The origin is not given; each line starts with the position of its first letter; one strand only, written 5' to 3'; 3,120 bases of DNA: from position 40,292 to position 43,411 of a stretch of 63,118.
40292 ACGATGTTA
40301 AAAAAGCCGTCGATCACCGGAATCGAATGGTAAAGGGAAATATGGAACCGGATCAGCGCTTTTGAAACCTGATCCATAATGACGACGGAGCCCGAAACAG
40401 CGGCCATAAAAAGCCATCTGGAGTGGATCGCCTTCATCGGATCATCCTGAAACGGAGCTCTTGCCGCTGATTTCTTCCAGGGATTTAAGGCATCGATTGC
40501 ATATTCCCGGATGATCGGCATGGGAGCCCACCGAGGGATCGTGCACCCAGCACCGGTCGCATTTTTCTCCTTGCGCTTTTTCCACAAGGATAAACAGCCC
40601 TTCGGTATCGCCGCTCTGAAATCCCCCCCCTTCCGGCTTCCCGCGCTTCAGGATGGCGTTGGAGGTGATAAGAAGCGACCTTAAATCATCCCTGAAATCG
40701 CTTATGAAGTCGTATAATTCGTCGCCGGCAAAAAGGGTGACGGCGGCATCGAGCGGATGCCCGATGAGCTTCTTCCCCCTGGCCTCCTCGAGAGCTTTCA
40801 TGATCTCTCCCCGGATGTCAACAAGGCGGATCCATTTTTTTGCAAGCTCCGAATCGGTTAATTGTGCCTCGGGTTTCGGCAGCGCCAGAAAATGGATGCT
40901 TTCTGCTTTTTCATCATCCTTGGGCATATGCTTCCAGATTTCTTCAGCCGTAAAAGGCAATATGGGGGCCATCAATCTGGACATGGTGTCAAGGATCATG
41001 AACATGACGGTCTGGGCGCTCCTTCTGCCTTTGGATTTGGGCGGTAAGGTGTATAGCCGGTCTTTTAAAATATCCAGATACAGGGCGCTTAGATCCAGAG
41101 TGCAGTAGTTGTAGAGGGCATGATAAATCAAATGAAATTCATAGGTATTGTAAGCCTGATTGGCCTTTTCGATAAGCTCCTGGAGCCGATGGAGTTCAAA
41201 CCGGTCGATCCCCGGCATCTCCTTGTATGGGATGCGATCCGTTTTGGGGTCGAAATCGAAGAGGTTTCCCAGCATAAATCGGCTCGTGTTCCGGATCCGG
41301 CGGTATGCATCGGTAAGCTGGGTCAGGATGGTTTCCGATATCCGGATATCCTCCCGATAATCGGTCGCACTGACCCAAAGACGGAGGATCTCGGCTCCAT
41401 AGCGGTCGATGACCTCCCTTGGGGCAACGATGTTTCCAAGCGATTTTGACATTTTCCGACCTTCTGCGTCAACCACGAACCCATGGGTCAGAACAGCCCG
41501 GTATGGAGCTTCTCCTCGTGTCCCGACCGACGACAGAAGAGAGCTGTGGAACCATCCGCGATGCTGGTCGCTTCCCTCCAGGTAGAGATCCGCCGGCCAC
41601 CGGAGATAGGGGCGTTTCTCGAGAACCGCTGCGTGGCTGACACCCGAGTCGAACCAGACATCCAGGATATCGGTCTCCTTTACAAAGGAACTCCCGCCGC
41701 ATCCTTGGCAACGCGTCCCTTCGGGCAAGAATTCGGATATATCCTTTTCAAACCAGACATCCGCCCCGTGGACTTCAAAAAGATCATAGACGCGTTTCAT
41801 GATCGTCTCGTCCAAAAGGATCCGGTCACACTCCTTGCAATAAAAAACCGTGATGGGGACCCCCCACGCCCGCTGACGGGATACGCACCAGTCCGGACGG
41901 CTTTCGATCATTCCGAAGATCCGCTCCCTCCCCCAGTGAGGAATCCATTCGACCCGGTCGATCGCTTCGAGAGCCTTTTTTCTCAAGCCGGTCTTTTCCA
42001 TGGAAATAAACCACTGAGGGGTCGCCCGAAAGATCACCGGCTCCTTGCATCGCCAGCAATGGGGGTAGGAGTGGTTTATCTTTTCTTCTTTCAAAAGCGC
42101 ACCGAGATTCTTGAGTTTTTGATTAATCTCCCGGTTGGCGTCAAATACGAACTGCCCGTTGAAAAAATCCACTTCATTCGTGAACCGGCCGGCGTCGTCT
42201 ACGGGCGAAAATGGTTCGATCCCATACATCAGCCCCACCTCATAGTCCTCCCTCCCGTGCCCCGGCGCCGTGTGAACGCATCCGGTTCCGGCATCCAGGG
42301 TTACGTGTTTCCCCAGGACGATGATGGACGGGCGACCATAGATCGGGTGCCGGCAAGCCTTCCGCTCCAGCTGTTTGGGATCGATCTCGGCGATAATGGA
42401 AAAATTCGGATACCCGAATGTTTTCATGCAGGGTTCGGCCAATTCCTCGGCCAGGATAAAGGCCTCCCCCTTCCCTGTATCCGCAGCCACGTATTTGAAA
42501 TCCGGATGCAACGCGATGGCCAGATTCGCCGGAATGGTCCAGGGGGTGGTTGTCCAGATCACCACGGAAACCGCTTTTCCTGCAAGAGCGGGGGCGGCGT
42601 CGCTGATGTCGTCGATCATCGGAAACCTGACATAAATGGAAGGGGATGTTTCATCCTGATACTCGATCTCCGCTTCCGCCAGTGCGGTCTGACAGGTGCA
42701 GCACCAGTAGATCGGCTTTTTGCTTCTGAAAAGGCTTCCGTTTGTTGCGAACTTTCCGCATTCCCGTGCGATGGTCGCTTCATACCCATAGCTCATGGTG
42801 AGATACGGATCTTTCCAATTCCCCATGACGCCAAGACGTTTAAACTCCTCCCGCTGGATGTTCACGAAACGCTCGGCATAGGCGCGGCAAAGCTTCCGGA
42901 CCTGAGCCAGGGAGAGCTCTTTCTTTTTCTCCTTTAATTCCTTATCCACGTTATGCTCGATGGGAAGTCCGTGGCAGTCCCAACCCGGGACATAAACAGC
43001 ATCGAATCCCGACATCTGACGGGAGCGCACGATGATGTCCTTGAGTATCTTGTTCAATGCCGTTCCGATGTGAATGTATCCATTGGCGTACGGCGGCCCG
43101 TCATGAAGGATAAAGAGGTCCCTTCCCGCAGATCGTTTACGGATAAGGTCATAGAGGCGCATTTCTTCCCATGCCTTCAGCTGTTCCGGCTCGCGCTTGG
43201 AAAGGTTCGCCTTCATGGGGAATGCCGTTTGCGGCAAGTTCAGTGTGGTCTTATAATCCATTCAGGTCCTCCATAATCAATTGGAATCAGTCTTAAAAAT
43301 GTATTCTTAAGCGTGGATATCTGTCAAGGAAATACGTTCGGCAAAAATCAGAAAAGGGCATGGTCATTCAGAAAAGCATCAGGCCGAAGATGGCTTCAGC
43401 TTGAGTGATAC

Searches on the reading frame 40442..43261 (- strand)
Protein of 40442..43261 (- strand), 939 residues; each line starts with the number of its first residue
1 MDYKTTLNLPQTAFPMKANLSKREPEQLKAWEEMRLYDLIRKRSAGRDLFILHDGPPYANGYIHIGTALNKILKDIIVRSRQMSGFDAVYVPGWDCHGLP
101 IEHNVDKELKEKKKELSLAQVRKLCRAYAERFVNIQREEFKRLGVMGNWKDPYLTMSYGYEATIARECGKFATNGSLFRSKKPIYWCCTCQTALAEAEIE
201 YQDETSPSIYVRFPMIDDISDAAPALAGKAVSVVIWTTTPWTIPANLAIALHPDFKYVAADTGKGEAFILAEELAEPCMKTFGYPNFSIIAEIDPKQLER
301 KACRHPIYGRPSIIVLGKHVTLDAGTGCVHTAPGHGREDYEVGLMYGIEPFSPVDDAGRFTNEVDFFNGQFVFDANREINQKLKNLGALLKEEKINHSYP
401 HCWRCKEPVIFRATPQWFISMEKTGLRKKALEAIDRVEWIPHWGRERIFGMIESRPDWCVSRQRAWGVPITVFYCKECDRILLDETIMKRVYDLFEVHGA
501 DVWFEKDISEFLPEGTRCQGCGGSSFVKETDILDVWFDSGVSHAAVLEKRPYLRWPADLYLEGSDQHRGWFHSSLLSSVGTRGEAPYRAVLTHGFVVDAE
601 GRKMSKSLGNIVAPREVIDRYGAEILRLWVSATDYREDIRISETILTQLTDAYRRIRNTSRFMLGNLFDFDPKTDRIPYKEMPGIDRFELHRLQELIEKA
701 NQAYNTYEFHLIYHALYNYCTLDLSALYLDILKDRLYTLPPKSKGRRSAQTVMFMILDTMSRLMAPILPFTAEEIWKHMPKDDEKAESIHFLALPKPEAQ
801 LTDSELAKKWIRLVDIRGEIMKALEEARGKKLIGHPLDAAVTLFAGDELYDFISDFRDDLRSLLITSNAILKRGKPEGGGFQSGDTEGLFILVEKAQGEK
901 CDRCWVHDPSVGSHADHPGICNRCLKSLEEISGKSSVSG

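Call 59: search_protein_families(library=ncbifam, proteins=[window:40442-43261:-], max_evalue=1e-10)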
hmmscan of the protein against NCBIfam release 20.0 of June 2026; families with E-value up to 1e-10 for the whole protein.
window:40442-43261:- (939 aa): 16 families
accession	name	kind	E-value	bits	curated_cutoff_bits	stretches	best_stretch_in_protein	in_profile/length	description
NF040702.1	ileS_w_GNAT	exception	2.8e-298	992.1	1999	2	265-930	445-1092/1100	isoleucine--tRNA ligase, N-acetyltransferase domain-containing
TIGR00392.1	ileS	equivalog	2.5e-285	949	621.4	1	14-843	2-859/861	isoleucine--tRNA ligase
NF009687.0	PRK13208.1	equivalog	5.3e-137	458.2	738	2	296-874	237-791/801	valine--tRNA ligase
TIGR00422.1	valS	equivalog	1.6e-136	456.5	612.1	2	296-826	238-743/863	valine--tRNA ligase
NF004349.1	PRK05729.1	equivalog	2.9e-115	386.4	704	2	296-834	232-731/860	valine--tRNA ligase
NF000258.1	MupB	exception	1.3e-100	337.7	1900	1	27-805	12-784/1033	mupirocin-resistant isoleucine--tRNA ligase MupB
NF000257.1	MupA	exception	1.7e-98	330.7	1900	1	30-779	15-761/1024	mupirocin-resistant isoleucine--tRNA ligase MupA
NF011492.0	PRK14900.1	equivalog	1.6e-97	327.6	1783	2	297-805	248-734/1044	valine--tRNA ligase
NF000540.1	alt_ValS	exception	8.5e-73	245.6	900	2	367-861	337-818/827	valine--tRNA ligase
NF008957.0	PRK12300.1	subfamily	4.2e-57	193.8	677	2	24-340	10-322/946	leucine--tRNA ligase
TIGR00395.1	leuS_arch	equivalog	5e-46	157.2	648.5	2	29-340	9-316/938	leucine--tRNA ligase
TIGR00396.1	leuS_bact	equivalog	3.7e-29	101.4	548.4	0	27-200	10-168/843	leucine--tRNA ligase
TIGR00398.1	metG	equivalog_domain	2.9e-28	98.9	336.35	1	587-788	312-510/530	methionine--tRNA ligase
NF001100.0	PRK00133.1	equivalog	2.2e-20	72.8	587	0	57-112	14-69/676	methionine--tRNA ligase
NF008900.0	PRK12267.1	equivalog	5.1e-20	71.5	598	1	554-788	252-485/648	methionine--tRNA ligase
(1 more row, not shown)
